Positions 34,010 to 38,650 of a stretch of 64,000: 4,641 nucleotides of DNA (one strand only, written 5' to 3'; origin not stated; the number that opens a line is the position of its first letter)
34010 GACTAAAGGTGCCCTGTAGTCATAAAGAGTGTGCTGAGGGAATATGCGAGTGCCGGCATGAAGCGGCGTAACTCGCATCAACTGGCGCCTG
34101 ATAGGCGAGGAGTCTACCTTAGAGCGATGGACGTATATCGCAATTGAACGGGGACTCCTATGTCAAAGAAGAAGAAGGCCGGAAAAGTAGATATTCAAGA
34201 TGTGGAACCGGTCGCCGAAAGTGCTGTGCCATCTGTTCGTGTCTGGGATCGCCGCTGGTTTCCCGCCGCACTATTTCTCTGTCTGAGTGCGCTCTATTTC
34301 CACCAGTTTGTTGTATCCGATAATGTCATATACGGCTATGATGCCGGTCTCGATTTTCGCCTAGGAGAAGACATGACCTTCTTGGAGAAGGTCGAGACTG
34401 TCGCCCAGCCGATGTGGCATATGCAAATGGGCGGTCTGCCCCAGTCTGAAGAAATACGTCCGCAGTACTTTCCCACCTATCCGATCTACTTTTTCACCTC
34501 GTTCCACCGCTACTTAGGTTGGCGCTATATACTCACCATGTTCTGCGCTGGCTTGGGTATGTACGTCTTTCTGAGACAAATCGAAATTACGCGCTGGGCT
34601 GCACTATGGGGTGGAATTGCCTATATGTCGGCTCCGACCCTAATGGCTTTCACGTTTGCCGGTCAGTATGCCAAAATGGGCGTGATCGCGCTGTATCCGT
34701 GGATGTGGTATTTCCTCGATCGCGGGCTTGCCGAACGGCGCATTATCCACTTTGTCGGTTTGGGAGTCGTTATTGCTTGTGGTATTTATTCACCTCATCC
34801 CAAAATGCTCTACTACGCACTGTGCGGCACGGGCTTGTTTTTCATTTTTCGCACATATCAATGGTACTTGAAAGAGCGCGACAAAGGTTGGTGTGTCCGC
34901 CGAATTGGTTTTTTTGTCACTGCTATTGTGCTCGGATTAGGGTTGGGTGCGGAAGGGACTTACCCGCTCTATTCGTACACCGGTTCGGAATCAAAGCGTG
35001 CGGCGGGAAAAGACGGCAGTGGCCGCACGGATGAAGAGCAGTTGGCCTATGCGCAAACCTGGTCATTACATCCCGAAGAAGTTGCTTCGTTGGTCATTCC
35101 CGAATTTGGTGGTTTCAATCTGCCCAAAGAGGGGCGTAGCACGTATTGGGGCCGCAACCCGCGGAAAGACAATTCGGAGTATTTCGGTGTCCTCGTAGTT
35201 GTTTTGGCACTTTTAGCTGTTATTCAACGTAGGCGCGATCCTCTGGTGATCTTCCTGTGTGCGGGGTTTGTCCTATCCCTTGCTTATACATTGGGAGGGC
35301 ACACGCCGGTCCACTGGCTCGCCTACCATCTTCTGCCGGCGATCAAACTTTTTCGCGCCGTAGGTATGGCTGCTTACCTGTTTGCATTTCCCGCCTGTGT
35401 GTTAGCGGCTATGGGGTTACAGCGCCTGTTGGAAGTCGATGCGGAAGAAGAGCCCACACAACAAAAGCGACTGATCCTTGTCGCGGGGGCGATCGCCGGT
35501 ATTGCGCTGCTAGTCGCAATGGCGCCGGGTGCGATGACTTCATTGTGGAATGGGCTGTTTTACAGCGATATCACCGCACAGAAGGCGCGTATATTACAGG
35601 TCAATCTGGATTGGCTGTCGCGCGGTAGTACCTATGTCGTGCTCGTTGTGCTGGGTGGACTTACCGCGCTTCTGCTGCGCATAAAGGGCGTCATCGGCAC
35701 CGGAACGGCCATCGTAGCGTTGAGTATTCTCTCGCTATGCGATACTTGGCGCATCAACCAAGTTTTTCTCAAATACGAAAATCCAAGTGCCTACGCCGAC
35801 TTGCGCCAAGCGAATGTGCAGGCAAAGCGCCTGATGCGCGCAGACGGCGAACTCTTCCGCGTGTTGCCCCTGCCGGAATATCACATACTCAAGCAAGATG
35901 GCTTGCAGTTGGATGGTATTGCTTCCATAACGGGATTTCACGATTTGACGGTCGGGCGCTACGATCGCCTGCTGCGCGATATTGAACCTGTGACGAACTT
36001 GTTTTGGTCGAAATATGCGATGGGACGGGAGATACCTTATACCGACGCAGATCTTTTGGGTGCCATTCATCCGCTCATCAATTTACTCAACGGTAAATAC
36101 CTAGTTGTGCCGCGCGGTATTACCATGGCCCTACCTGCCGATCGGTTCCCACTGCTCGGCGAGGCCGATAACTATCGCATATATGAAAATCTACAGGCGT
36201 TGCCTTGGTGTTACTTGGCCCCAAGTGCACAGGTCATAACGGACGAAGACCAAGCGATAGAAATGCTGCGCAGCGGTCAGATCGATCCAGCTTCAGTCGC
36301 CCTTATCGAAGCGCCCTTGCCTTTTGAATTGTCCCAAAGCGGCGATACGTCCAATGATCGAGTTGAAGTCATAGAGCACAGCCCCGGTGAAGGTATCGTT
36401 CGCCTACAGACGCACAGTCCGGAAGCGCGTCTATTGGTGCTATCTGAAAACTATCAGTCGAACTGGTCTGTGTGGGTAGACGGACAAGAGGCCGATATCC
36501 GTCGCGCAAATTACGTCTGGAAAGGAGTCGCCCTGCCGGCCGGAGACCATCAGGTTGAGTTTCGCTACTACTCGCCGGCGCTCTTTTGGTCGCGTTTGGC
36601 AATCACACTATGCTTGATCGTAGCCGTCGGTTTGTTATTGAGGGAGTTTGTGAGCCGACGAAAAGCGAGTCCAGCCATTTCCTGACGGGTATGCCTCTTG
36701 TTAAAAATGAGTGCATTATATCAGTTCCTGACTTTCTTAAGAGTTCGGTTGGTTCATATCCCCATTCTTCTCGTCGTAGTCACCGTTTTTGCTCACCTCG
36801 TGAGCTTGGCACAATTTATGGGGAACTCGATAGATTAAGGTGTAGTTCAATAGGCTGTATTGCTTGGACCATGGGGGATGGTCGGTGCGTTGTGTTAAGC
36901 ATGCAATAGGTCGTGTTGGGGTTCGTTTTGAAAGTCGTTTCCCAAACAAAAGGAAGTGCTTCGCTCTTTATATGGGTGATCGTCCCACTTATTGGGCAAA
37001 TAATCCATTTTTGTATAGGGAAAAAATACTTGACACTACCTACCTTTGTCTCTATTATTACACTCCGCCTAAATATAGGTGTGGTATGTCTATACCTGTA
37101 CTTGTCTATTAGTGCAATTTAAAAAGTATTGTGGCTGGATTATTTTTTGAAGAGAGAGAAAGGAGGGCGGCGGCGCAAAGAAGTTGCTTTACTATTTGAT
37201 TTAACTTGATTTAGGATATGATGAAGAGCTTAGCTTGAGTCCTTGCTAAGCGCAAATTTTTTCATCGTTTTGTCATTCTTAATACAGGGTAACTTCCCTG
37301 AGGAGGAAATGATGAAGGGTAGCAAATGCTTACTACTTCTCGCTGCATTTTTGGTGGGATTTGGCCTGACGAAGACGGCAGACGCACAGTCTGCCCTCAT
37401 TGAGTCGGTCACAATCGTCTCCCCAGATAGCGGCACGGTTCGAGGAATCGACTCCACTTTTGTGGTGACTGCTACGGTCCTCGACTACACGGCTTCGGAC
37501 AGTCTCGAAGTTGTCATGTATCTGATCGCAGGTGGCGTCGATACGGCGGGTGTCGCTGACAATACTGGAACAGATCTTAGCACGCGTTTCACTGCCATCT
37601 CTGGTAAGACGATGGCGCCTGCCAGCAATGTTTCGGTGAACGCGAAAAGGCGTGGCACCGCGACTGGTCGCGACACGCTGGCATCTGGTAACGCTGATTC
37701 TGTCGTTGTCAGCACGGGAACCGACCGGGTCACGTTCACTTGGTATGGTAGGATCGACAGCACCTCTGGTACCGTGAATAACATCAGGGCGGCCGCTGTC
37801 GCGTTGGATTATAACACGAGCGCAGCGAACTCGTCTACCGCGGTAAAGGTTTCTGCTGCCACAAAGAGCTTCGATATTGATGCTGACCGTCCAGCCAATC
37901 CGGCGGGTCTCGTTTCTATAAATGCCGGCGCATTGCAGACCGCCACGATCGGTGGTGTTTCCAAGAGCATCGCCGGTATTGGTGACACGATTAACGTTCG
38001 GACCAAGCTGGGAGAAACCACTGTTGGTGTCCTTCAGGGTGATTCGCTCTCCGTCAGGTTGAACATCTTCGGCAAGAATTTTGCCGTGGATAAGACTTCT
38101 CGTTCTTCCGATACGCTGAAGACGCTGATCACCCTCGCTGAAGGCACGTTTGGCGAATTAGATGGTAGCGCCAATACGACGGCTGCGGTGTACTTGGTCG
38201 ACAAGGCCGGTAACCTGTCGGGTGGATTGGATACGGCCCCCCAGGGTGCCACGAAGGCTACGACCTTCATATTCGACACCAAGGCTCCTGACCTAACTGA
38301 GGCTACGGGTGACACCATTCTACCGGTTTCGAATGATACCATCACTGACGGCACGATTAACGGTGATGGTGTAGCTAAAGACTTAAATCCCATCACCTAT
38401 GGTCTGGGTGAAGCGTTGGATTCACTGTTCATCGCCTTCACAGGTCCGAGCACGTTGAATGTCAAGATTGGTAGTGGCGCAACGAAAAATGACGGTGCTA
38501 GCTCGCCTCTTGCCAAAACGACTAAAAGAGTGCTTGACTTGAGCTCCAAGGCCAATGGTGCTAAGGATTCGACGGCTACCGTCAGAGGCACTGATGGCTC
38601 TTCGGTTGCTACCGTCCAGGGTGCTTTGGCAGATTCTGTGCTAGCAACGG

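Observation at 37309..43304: Two-gene module of cohesin-like / dockerin-like surface proteins that both carry T9SS sorting domains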

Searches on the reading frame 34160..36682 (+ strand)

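Call 73: search_protein_families(library=pfam, proteins=[window:34160-36682:+], max_evalue=0.0001)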
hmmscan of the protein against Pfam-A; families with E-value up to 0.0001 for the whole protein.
window:34160-36682:+ (841 aa): 2 families
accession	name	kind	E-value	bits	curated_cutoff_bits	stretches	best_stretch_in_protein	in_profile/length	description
PF09586.16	YfhO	-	7.4e-11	41.6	28.5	1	751-808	770-828/835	Bacterial membrane protein YfhO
PF10131.15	PTPS_related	-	1.3e-05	24.4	26.4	0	124-222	31-129/621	6-pyruvoyl-tetrahydropterin synthase related domain; membrane protein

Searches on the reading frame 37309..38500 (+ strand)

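Call 5: search_protein_families(library=pfam, proteins=[window:37309-38500:+], max_evalue=10)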
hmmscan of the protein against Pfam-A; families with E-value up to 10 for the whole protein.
window:37309-38500:+ (397 aa): 1 family
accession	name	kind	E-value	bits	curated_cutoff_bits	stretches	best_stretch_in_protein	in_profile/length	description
PF19406.5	PKD_5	-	0.12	12.8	25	1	313-358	15-60/88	PKD-like domain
